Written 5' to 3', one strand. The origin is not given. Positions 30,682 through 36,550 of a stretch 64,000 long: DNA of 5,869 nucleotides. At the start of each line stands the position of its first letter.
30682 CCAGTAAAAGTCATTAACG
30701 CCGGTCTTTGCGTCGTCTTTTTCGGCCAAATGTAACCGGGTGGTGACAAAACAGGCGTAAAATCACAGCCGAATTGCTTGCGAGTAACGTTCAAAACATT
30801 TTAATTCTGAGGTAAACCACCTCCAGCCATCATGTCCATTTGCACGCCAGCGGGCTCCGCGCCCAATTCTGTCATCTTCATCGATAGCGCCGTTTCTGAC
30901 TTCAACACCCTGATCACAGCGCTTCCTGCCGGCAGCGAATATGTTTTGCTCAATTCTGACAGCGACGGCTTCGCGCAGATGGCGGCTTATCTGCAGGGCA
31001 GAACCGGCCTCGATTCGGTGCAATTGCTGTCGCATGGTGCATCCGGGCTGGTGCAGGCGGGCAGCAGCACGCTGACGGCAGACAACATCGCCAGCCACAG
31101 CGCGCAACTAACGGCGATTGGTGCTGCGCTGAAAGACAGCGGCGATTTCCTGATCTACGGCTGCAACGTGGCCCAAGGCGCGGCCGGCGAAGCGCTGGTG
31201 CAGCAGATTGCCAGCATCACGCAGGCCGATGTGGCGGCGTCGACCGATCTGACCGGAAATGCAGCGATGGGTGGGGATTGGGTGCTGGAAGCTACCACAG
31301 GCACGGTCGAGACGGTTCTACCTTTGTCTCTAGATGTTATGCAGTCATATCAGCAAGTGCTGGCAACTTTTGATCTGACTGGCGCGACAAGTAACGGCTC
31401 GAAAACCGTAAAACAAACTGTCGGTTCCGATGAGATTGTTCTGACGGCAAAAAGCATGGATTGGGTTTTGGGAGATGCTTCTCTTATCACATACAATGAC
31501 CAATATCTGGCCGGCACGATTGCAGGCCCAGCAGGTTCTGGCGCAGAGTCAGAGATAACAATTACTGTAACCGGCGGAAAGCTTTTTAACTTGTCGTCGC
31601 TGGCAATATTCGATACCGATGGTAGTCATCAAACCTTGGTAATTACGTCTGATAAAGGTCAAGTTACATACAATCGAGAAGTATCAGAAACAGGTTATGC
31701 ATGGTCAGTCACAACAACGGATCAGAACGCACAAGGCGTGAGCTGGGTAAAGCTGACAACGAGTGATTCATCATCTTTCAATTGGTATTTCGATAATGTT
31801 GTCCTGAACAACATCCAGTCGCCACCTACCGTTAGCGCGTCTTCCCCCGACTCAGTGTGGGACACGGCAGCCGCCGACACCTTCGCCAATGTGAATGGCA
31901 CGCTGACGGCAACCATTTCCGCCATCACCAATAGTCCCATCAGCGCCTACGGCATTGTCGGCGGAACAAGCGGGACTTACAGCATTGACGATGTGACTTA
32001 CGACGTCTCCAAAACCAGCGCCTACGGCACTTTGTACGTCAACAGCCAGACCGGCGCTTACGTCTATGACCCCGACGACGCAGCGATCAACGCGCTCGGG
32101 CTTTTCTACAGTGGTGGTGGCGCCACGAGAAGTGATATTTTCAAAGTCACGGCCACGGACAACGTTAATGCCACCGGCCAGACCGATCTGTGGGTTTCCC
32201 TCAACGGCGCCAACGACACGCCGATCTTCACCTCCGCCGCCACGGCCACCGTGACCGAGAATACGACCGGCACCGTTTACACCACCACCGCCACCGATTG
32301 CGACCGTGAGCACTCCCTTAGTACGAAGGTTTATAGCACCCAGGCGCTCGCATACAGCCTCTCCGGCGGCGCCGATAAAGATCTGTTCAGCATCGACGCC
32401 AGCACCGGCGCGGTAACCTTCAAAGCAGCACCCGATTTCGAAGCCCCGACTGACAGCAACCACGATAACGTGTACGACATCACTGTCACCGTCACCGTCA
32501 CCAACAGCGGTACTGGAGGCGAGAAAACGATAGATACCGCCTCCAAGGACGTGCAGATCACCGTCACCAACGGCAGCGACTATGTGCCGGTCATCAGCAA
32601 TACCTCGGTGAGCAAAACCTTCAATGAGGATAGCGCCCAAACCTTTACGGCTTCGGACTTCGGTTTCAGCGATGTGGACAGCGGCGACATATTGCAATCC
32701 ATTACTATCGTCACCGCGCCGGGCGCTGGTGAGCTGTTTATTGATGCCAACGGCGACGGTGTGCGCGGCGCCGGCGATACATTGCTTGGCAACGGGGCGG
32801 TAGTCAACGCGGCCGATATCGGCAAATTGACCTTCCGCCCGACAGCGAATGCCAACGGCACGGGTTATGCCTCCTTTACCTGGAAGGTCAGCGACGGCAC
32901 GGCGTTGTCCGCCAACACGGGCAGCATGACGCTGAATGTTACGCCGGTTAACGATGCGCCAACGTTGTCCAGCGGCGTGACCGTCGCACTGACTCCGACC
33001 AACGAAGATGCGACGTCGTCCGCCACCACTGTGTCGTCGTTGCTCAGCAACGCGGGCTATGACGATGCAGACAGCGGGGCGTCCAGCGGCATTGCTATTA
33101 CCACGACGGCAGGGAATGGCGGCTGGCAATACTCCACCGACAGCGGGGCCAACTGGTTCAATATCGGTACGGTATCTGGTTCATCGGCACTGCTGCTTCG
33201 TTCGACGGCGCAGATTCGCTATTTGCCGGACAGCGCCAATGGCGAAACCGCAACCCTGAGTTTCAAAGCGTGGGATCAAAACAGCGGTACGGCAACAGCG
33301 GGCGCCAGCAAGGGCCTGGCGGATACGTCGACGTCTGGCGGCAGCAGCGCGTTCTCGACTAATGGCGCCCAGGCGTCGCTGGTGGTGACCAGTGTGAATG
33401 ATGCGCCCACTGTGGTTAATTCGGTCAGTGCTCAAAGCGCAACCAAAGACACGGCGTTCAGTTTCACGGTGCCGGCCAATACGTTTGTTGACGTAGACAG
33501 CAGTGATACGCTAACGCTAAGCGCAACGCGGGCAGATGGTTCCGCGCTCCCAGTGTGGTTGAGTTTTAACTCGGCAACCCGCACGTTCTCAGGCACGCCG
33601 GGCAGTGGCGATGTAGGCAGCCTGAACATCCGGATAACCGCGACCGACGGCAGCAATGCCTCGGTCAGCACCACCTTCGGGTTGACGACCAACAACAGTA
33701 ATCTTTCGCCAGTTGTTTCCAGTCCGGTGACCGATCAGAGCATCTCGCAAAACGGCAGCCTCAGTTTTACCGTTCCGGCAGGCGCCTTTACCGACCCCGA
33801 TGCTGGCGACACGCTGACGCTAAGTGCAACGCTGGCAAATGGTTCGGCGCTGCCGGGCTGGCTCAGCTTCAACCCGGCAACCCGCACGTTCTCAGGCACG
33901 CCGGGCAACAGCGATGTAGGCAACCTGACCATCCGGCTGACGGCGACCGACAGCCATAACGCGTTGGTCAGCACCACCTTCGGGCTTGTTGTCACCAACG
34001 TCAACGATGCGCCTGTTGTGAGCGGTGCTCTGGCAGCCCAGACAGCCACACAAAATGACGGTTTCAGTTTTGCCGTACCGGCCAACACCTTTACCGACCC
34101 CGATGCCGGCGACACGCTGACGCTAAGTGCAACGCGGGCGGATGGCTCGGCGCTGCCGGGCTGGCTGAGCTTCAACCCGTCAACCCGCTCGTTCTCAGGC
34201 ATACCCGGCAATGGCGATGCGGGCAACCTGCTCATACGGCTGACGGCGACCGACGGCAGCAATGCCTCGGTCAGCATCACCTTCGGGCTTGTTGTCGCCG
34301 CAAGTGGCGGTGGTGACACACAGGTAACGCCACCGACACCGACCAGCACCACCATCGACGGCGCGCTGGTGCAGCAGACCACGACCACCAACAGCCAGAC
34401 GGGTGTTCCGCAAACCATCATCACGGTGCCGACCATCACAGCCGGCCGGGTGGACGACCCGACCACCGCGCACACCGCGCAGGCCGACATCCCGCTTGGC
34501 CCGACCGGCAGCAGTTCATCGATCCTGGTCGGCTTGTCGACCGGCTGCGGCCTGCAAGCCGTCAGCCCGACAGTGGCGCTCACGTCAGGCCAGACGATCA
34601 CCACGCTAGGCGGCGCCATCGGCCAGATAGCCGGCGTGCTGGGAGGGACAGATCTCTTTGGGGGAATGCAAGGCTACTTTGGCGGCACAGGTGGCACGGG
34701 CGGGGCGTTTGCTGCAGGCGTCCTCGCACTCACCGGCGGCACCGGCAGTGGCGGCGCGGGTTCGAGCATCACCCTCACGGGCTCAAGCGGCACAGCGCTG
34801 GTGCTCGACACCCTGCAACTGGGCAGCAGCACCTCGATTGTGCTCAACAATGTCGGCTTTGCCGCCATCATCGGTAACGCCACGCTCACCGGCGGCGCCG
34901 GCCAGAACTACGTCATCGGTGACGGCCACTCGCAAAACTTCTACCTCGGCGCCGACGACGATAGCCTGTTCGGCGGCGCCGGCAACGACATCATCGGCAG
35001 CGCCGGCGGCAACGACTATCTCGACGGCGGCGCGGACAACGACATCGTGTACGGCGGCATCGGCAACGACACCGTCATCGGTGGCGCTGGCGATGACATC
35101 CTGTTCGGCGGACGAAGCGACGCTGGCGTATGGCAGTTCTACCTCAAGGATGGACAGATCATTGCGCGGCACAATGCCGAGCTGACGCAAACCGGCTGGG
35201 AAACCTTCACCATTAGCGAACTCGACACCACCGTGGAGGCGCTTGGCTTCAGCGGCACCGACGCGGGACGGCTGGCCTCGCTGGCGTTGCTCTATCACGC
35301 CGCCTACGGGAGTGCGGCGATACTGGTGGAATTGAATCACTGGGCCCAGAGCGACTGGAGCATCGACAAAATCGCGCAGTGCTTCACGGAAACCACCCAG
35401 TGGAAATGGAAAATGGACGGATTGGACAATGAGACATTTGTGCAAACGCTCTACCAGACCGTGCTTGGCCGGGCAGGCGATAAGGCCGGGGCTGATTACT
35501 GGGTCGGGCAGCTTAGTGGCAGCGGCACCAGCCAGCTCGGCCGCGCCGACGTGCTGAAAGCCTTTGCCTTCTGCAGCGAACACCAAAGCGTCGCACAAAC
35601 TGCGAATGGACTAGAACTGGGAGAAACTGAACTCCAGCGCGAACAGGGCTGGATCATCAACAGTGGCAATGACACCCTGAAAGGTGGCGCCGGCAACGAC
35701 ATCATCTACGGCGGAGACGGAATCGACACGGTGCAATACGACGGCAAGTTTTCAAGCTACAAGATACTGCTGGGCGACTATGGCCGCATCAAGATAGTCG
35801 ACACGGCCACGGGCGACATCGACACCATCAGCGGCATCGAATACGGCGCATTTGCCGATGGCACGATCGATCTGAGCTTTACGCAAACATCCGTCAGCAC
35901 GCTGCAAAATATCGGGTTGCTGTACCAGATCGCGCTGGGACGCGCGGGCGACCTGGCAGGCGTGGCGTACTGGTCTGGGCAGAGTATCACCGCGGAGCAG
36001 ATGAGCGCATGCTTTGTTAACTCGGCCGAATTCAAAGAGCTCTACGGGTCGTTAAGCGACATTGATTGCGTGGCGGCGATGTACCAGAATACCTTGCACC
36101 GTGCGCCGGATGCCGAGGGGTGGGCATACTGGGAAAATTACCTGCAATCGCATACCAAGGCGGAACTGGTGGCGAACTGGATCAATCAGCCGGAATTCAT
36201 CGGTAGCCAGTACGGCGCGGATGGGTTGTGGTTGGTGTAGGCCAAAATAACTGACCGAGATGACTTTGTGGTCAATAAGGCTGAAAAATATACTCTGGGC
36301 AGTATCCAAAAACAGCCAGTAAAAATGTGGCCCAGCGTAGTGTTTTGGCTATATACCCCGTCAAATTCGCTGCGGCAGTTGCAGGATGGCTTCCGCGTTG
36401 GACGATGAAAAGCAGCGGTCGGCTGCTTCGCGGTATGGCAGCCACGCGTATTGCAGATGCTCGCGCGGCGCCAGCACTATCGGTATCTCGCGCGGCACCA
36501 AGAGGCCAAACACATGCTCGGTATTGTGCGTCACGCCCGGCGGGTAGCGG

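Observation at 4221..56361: Dispersed ~120-nt partly palindromic intergenic element family: 4 full-length and about 6 degenerate copies in 64 kb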

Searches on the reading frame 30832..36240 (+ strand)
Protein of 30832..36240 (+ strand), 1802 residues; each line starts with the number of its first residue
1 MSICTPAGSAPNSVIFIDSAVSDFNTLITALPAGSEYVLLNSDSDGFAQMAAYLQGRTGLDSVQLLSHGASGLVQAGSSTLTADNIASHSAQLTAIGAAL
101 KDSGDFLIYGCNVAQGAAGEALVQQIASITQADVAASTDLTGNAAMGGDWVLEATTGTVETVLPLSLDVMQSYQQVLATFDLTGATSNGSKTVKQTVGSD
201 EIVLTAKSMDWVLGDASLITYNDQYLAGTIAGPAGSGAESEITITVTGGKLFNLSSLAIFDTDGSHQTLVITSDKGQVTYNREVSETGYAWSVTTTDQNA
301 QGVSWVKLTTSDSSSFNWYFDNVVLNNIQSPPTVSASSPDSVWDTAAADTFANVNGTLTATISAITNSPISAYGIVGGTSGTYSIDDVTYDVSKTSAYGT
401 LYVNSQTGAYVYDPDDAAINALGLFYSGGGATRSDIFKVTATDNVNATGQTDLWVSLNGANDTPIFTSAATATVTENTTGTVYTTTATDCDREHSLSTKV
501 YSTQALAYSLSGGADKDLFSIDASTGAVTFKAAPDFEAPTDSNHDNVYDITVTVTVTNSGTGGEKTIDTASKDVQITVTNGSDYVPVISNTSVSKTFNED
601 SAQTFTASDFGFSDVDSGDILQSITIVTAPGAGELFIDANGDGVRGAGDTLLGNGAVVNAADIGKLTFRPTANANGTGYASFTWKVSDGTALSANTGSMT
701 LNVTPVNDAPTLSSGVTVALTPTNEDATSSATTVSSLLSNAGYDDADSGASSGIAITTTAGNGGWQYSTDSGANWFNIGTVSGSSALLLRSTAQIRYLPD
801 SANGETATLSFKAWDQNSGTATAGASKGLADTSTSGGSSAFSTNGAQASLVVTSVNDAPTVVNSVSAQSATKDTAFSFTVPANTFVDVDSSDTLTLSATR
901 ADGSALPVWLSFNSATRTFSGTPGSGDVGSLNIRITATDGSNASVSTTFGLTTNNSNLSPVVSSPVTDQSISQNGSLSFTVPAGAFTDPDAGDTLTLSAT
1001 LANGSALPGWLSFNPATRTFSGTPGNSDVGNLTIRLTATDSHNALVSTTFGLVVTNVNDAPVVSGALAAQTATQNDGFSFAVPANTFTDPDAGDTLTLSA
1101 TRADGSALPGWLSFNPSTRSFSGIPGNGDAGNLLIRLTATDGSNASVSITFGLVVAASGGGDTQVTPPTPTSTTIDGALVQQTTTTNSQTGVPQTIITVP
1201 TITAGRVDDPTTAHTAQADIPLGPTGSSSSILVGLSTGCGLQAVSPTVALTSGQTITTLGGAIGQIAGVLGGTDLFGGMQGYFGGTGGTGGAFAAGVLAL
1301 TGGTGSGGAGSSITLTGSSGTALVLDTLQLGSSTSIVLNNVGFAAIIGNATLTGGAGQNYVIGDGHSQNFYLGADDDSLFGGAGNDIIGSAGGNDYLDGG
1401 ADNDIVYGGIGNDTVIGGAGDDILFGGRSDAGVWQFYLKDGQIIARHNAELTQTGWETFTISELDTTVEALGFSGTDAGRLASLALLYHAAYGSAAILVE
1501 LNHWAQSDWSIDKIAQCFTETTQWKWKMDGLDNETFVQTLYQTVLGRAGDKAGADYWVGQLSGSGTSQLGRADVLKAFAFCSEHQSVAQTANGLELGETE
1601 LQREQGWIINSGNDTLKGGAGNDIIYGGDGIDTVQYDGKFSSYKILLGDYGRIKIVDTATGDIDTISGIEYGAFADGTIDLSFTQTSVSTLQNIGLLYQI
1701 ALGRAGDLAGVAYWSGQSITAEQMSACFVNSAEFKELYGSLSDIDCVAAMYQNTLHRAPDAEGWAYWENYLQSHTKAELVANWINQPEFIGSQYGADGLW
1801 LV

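Call 19: find_encoding_contigs(protein=window:30832-36240:+, flank=10000, max_places=4)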
Protein window:30832-36240:+ (1802 aa): 7 contigs read that carry it; 2 places shown.
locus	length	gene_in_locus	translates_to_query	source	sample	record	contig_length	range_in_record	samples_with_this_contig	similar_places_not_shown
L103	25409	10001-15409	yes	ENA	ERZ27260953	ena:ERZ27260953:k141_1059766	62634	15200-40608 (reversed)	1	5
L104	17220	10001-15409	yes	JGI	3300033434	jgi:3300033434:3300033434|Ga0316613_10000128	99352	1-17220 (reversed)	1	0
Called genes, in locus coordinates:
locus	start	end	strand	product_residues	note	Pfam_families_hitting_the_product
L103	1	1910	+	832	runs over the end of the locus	PF01590:GAF, PF13185:GAF_2, PF00512:HisKA (faint), PF00989:PAS (faint), PF08448:PAS_4, PF13426:PAS_9 (faint), PF13185:GAF_2, PF02518:HATPase_c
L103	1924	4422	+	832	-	PF00989:PAS, PF13188:PAS_8 (weak), PF08447:PAS_3, PF08448:PAS_4, PF13426:PAS_9, PF00990:GGDEF, PF00563:EAL, PF00072:Response_reg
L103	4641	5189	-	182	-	PF01812:5-FTHF_cyc-lig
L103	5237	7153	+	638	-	PF14718:SLT_L (weak), PF01464:SLT, PF27553:SLT_superhelical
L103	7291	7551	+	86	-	-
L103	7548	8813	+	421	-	PF01743:PolyA_pol, PF12627:PolyA_pol_RNAbd, PF01966:HD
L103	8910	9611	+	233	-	PF13302:Acetyltransf_3 (weak), PF00583:Acetyltransf_1 (weak)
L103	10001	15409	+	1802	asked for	PF14252:DUF4347, PF00028:Cadherin (faint), PF17963:Big_9 (faint), PF05345:He_PIG, PF00353:HemolysinCabind (weak), PF13946:DUF4214, PF00353:HemolysinCabind (weak), PF13946:DUF4214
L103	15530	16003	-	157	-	PF00293:NUDIX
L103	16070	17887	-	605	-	PF01336:tRNA_anti-codon, PF00152:tRNA-synt_2, PF02938:GAD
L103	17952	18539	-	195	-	PF04367:DUF502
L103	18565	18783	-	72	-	PF09723:Zn_ribbon_8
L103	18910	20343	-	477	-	PF00474:SSF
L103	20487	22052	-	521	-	PF03109:ABC1, PF27536:UbiB_helical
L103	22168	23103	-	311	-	PF04280:Tim44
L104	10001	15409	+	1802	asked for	PF14252:DUF4347, PF00028:Cadherin (faint), PF17963:Big_9 (faint), PF05345:He_PIG, PF00353:HemolysinCabind (weak), PF13946:DUF4214, PF00353:HemolysinCabind (weak), PF13946:DUF4214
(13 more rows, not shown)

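Call 20: search_protein_families(library=pfam, proteins=[window:30832-36240:+])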
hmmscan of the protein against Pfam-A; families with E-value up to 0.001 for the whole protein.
window:30832-36240:+ (1802 aa): 5 families
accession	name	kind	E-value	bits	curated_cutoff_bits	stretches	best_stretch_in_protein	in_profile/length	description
PF05345.18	He_PIG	-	1.2e-55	186.3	24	3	859-953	2-95/96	Putative Ig domain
PF14252.11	DUF4347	-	1.3e-54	184.8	24.6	1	14-177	1-164/164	Domain of unknown function (DUF4347)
PF13946.11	DUF4214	-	4.1e-33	113.7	23.2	2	1728-1791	4-70/72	Domain of unknown function (DUF4214)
PF00353.25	HemolysinCabind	-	3.9e-16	59.1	23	2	1398-1428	1-31/36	RTX calcium-binding nonapeptide repeat (4 copies)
PF00028.23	Cadherin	-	3.6e-06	27.7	28.8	0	471-563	2-77/93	Cadherin domain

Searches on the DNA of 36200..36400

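Call 31: search_rna_families(source=window, start=36200, end=36400, threshold=evalue, max_evalue=10)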
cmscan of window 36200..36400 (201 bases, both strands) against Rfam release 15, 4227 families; matches with E-value up to 10: 2.
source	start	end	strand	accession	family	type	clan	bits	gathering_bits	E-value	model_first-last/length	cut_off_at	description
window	36294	36340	-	RF04332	Plastid-rpoB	Cis-reg;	-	14.9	45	3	1-49/49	no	Plastid-rpoB 5UTR RNA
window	36200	36217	-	RF02051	STnc450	Gene; sRNA;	-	12.8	37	2.8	1-18/57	3'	Enterobacterial sRNA STnc450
